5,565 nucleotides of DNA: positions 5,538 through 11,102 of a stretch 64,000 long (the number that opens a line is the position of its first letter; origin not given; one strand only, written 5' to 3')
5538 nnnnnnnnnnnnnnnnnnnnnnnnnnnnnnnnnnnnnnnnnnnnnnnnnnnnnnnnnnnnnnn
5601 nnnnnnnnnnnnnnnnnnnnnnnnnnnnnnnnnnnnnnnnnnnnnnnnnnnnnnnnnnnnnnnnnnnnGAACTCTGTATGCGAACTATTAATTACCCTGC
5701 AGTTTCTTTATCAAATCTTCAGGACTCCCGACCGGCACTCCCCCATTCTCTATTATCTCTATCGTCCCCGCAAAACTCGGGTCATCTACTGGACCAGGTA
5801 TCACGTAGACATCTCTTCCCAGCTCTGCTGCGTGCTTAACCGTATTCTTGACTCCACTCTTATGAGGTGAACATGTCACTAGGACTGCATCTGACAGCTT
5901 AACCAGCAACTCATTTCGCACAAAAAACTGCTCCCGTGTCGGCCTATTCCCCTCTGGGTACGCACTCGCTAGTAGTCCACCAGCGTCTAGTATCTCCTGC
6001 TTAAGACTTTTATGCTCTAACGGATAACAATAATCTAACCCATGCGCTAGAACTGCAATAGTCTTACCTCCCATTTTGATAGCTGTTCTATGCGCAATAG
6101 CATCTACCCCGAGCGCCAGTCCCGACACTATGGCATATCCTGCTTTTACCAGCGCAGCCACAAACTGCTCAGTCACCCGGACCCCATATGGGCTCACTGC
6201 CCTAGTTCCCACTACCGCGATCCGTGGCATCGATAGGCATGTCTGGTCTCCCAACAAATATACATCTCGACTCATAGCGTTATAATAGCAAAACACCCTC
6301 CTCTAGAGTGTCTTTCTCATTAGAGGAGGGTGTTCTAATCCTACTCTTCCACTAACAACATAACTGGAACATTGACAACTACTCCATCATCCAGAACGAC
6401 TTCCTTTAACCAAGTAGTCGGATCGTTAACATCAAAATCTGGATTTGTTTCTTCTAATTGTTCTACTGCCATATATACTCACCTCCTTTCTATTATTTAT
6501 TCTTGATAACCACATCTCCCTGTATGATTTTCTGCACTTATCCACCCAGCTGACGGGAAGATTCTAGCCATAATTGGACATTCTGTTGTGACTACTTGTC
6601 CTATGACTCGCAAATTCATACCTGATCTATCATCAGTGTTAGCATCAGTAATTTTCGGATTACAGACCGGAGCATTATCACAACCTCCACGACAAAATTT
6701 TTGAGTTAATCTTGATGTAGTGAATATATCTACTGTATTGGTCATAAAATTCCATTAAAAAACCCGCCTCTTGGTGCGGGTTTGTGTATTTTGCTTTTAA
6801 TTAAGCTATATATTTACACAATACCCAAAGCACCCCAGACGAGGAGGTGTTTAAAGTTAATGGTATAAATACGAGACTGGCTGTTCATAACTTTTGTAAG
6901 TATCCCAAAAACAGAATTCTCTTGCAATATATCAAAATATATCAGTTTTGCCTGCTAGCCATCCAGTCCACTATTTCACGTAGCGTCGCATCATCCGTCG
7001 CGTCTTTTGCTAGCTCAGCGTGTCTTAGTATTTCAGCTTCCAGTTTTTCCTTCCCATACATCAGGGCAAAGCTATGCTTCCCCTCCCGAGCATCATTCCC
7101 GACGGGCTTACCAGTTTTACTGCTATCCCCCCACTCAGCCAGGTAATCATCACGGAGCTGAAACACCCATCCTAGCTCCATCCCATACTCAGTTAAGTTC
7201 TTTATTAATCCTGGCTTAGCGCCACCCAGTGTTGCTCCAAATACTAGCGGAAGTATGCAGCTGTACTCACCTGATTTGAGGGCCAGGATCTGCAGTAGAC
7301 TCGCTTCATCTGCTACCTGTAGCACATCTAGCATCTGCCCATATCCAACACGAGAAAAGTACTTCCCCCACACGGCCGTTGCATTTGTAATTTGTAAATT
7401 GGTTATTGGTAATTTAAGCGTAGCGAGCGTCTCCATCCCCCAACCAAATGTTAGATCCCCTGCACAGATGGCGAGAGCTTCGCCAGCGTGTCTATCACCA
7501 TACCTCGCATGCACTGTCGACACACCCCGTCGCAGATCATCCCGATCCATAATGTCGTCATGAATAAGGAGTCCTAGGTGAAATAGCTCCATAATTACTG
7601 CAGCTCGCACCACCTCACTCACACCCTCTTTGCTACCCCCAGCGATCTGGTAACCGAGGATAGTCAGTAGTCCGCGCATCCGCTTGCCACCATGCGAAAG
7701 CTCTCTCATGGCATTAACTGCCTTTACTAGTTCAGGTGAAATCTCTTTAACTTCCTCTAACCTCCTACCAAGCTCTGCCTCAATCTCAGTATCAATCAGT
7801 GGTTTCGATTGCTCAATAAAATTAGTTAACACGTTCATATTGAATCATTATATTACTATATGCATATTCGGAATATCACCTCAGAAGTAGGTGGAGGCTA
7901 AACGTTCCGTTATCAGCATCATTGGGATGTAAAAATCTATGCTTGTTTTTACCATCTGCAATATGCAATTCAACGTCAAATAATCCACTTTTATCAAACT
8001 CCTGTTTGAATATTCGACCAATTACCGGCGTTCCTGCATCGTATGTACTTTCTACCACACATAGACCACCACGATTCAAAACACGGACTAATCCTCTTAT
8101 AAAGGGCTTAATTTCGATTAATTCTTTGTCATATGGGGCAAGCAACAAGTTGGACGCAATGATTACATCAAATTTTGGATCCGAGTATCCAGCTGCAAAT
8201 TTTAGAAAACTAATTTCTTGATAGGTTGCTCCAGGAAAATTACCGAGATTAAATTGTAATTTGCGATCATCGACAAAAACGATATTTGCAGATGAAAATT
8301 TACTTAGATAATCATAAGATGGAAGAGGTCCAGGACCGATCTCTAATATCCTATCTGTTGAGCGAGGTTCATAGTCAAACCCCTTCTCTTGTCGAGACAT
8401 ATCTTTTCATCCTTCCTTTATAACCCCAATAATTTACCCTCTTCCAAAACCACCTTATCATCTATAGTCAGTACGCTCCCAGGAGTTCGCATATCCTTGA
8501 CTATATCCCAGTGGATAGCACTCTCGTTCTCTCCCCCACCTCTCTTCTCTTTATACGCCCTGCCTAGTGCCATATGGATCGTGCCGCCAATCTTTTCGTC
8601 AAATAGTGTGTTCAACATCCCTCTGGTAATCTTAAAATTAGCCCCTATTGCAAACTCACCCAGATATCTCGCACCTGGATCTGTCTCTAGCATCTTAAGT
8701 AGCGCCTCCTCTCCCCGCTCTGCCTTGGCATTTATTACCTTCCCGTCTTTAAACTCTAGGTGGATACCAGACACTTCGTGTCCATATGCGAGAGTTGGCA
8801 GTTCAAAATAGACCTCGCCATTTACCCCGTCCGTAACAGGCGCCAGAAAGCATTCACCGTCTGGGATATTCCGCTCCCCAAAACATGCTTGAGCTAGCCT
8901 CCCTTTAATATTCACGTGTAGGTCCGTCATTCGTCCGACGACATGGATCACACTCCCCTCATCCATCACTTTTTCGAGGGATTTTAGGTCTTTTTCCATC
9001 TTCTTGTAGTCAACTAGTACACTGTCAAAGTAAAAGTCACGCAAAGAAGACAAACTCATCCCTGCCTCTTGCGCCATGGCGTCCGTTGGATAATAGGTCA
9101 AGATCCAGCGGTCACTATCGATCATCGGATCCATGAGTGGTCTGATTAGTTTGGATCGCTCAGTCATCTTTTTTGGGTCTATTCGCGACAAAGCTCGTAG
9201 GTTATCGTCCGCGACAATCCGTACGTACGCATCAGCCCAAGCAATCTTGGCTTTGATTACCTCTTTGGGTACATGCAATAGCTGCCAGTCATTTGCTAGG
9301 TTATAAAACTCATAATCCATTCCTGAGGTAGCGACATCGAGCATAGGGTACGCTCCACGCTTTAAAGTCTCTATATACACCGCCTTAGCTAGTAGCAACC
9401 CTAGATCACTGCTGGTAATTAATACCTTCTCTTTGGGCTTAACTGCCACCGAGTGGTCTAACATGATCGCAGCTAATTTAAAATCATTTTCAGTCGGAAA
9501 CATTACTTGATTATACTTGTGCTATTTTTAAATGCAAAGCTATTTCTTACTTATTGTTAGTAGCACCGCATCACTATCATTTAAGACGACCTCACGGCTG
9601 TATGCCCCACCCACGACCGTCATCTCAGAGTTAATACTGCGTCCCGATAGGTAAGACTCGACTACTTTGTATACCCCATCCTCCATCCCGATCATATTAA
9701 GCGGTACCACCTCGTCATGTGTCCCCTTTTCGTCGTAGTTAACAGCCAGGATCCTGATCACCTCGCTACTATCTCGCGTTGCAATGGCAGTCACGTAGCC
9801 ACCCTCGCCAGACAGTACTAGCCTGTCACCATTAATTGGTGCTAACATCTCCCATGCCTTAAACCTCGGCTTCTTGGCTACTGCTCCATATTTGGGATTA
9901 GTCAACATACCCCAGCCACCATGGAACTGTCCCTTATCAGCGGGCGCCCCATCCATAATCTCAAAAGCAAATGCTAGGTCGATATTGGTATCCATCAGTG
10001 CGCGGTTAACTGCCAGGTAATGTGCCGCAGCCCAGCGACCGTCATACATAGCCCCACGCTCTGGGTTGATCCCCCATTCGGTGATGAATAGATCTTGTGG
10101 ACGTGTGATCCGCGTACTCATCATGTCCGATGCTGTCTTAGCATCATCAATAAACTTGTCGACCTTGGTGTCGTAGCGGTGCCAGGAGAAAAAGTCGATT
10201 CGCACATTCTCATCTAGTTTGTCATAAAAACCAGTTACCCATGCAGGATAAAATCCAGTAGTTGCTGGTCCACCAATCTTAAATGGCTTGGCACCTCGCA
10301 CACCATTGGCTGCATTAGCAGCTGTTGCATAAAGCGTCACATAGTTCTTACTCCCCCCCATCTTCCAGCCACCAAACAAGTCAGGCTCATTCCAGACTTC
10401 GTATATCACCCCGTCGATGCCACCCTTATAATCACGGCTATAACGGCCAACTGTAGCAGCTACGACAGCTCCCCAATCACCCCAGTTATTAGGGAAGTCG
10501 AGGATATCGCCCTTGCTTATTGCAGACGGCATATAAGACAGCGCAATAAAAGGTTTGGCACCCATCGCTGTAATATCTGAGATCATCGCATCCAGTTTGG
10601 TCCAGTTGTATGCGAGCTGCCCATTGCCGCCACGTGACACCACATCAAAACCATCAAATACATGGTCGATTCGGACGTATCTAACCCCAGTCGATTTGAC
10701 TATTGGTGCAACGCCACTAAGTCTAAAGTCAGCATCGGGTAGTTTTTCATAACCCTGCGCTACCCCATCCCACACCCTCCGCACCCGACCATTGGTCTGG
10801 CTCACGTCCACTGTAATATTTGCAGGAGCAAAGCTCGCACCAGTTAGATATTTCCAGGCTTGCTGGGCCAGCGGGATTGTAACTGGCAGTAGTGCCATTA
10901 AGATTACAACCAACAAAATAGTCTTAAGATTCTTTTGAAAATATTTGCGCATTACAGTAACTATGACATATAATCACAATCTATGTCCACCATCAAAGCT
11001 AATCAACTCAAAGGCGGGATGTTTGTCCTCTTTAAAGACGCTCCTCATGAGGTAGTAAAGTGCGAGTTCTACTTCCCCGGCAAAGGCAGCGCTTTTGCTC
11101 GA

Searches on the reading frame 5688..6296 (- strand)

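Call 94: search_protein_families(library=pfam, proteins=[window:5688-6296:-], max_evalue=0.001)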
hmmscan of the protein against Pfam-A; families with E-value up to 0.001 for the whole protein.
window:5688-6296:- (202 aa): 1 family
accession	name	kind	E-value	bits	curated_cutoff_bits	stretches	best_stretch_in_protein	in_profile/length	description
PF02481.21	DNA_processg_A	-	1.4e-54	185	29.6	1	13-185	32-206/212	DNA recombination-mediator protein A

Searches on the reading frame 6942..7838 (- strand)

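Call 94: search_protein_families(library=pfam, proteins=[window:6942-7838:-], max_evalue=0.001)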
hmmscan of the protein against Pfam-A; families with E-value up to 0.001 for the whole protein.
window:6942-7838:- (298 aa): 1 family
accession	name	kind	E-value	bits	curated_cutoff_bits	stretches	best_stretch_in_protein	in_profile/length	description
PF00348.22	polyprenyl_synt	-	1.2e-47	162.7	27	1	45-291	9-249/251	Polyprenyl synthetase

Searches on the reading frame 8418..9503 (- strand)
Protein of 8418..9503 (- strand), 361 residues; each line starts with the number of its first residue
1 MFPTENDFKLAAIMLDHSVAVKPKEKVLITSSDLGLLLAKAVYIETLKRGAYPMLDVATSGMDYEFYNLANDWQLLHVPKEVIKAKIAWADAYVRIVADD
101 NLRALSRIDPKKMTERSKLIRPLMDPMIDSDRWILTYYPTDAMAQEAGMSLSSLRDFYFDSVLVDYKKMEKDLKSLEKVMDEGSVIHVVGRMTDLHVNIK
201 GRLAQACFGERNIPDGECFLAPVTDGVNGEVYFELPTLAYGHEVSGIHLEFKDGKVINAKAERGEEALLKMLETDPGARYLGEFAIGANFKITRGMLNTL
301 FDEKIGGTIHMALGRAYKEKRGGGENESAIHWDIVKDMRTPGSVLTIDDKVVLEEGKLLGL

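Call 94: search_protein_families(library=pfam, proteins=[window:8418-9503:-], max_evalue=0.001)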
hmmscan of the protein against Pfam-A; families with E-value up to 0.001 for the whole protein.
window:8418-9503:- (361 aa): 1 family
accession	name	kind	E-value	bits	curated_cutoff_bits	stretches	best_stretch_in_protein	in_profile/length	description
PF02073.20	Peptidase_M29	-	2.9e-64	217.8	27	1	9-340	7-386/406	Thermophilic metalloprotease (M29)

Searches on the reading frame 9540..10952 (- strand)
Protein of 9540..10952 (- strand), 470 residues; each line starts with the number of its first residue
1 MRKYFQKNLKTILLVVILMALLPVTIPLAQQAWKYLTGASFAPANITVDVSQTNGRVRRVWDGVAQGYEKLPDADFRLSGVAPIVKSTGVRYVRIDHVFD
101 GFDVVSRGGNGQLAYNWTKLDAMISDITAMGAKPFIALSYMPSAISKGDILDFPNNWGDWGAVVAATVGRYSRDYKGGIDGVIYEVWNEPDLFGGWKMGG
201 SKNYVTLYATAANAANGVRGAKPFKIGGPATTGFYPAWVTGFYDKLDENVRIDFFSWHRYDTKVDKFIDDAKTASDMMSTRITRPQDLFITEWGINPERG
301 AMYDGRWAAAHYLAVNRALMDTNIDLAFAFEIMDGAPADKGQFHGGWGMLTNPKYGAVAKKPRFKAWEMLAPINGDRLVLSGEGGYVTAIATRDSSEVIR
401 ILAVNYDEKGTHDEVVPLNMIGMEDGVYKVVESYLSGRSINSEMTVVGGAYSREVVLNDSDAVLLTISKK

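Call 94: search_protein_families(library=pfam, proteins=[window:9540-10952:-], max_evalue=0.001)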
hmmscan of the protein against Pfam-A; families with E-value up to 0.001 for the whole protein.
window:9540-10952:- (470 aa): 2 families
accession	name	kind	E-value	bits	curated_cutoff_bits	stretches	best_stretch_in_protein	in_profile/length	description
PF01229.23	Glyco_hydro_39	-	9.2e-27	94.4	26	1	81-410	39-377/472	Glycosyl hydrolases family 39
PF11790.14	Glyco_hydro_cc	-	3.8e-07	30.3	21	1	186-297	71-175/237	Glycosyl hydrolase catalytic core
